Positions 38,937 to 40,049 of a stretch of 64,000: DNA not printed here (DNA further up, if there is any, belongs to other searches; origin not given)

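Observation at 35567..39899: Gene set for a C-methylated, N-formylated amino sugar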

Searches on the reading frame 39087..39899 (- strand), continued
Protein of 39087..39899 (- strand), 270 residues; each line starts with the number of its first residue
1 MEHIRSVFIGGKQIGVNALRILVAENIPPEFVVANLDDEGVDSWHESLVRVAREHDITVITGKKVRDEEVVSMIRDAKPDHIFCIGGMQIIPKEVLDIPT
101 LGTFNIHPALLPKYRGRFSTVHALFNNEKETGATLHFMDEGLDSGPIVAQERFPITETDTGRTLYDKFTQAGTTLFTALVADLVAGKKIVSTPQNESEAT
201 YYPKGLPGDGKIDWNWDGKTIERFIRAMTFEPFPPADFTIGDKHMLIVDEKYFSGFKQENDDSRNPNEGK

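Call 20: find_encoding_contigs(protein=P0059, flank=10000, max_places=2)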
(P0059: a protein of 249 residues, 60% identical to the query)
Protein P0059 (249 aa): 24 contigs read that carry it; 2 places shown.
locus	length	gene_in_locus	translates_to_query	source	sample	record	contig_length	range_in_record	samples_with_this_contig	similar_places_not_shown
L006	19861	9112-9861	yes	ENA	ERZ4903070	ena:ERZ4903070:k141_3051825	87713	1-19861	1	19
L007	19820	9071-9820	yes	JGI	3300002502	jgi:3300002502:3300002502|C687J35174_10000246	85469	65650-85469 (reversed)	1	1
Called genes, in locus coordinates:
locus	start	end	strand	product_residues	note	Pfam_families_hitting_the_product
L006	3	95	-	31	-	?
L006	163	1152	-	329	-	-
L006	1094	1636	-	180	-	PF13302:Acetyltransf_3, PF13420:Acetyltransf_4, PF00583:Acetyltransf_1 (weak)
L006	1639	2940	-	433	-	PF01041:DegT_DnrJ_EryC1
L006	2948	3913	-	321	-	PF01408:GFO_IDH_MocA, PF22725:GFO_IDH_MocA_C3 (faint)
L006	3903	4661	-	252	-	PF02348:CTP_transf_3, PF12804:NTP_transf_3 (weak)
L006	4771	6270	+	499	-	PF05159:Capsule_synth (weak)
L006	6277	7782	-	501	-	PF01943:Polysacc_synt, PF13440:Polysacc_synt_3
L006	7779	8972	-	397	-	PF00534:Glycos_transf_1, PF13692:Glyco_trans_1_4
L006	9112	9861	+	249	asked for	PF00551:Formyl_trans_N, PF02911:Formyl_trans_C (faint)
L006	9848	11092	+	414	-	PF08421:Methyltransf_13, PF13489:Methyltransf_23, PF08241:Methyltransf_11 (weak), PF08242:Methyltransf_12, PF13649:Methyltransf_25 (faint), PF08484:Methyltransf_14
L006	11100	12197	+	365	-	PF00155:Aminotran_1_2, PF01041:DegT_DnrJ_EryC1, PF00266:Aminotran_5 (weak)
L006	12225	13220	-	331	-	PF01073:3Beta_HSD, PF01370:Epimerase, PF02719:Polysacc_synt_2 (faint), PF04321:RmlD_sub_bind (weak), PF07993:NAD_binding_4, PF16363:GDP_Man_Dehyd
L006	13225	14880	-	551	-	PF00984:UDPG_MGDP_dh, PF05891:Methyltransf_PK (weak), PF13489:Methyltransf_23, PF01209:Ubie_methyltran (weak), PF13847:Methyltransf_31, PF08241:Methyltransf_11, PF08242:Methyltransf_12, PF13649:Methyltransf_25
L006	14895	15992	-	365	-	PF01266:DAO, PF07992:Pyr_redox_2 (faint), PF13450:NAD_binding_8 (weak)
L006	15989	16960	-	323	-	PF01408:GFO_IDH_MocA, PF02894:GFO_IDH_MocA_C (faint), PF22725:GFO_IDH_MocA_C3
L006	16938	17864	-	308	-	PF00535:Glycos_transf_2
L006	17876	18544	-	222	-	PF00483:NTP_transferase, PF12804:NTP_transf_3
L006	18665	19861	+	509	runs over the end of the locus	PF02310:B12-binding, PF04055:Radical_SAM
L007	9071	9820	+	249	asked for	PF00551:Formyl_trans_N, PF02911:Formyl_trans_C (faint)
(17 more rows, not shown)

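Call 24: find_related_loci(query=A1, collection=genome_contigs, flank=10000)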
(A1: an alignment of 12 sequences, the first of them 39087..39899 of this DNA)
Query A1 (270 aa) in genome_contigs; peptide patterns used: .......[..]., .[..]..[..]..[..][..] (x = any residue, [..] = any of these).
46 stretches matched a pattern; 26 encode a relative of the query (tblastn E <= 1e-3); 26 distinct loci.
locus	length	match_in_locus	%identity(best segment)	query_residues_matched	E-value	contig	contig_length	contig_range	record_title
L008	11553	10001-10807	77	2-270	9e-140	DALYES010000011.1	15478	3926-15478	MAG TPA_asm: Candidatus Paceibacterota bacterium isolate CTOTU14260 NODE_798_length_15478_cov_3.545549, whole genome sho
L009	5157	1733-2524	67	4-267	1e-123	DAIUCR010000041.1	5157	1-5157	MAG TPA_asm: Patescibacteria group bacterium isolate CTOTU11756 NODE_5494_length_5157_cov_4.662877, whole genome shotgun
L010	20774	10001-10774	60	1-258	3e-110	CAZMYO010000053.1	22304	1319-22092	MAG TPA_asm: uncultured Gammaproteobacteria bacterium isolate binchicken_co203_87 genome assembly, contig: k141_1264946,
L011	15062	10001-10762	61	1-254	1e-107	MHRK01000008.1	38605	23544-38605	MAG: Candidatus Taylorbacteria bacterium RIFCSPHIGHO2_02_FULL_43_32b rifcsphigho2_02_scaffold_1194, whole genome shotgun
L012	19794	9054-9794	60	5-251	2e-104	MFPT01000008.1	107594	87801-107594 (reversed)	MAG: Candidatus Magasanikbacteria bacterium RIFCSPHIGHO2_01_FULL_41_23 rifcsphigho2_01_scaffold_203, whole genome shotgu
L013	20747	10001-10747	60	6-253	6e-102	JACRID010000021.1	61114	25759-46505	MAG: Candidatus Peregrinibacteria bacterium isolate NC_groundwater_1794_Pr3_B-0.1um_45_30 SR-2_scaffold_141_719628, whol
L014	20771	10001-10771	62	1-256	2e-107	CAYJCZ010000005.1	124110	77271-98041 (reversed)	MAG TPA_asm: uncultured Candidatus Saccharibacteria bacterium isolate ERP123247_co1_110 genome assembly, contig: NODE_62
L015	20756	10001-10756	58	6-257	2e-100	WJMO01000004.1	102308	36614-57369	MAG: Candidatus Altiarchaeales archaeon isolate Bin_400 k141_622690, whole genome shotgun sequence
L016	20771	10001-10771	54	1-257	2e-99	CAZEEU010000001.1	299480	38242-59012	MAG TPA_asm: uncultured Gammaproteobacteria bacterium isolate SRP286056_co1_676 genome assembly, contig: NODE_11_length_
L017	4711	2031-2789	57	5-257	5e-99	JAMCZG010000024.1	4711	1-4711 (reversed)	MAG: Patescibacteria group bacterium isolate FK_Sedi_B_Bin.314 NODE_80219_length_4711_cov_4.05825, whole genome shotgun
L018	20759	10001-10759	55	5-257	3e-98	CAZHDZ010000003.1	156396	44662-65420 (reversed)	MAG TPA_asm: uncultured Gammaproteobacteria bacterium isolate SRP286056_co1_222 genome assembly, contig: NODE_60_length_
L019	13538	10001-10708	58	1-236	6e-98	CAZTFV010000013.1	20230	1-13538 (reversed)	MAG TPA_asm: uncultured Gammaproteobacteria bacterium isolate SRP269290_co1_791 genome assembly, contig: NODE_3283_lengt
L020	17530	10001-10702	62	4-237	7e-98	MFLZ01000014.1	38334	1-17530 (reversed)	MAG: Candidatus Kaiserbacteria bacterium RIFCSPLOWO2_01_FULL_54_13 rifcsplowo2_01_scaffold_1826, whole genome shotgun se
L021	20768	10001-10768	54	6-259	1e-96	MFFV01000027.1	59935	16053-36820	MAG: Candidatus Falkowbacteria bacterium RIFCSPLOWO2_02_FULL_45_15 rifcsplowo2_02_scaffold_3449, whole genome shotgun se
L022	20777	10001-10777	52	1-258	2e-85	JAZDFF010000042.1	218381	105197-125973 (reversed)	MAG: Candidatus Omnitrophota bacterium isolate MEGAHIT-group-0.194 k141_17992294, whole genome shotgun sequence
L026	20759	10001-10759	60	6-258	2e-107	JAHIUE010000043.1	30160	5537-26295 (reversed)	MAG: Patescibacteria group bacterium isolate MM_PC_MetaG.mb.24 MM_PC_MetaG.mb.24_k141_772473, whole genome shotgun seque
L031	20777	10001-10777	38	1-261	1e-58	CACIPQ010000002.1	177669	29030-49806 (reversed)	uncultured Pelagibacteraceae bacterium isolate AG-439-C08 genome assembly, contig: AG-439-C08_NODE_2, whole genome shotg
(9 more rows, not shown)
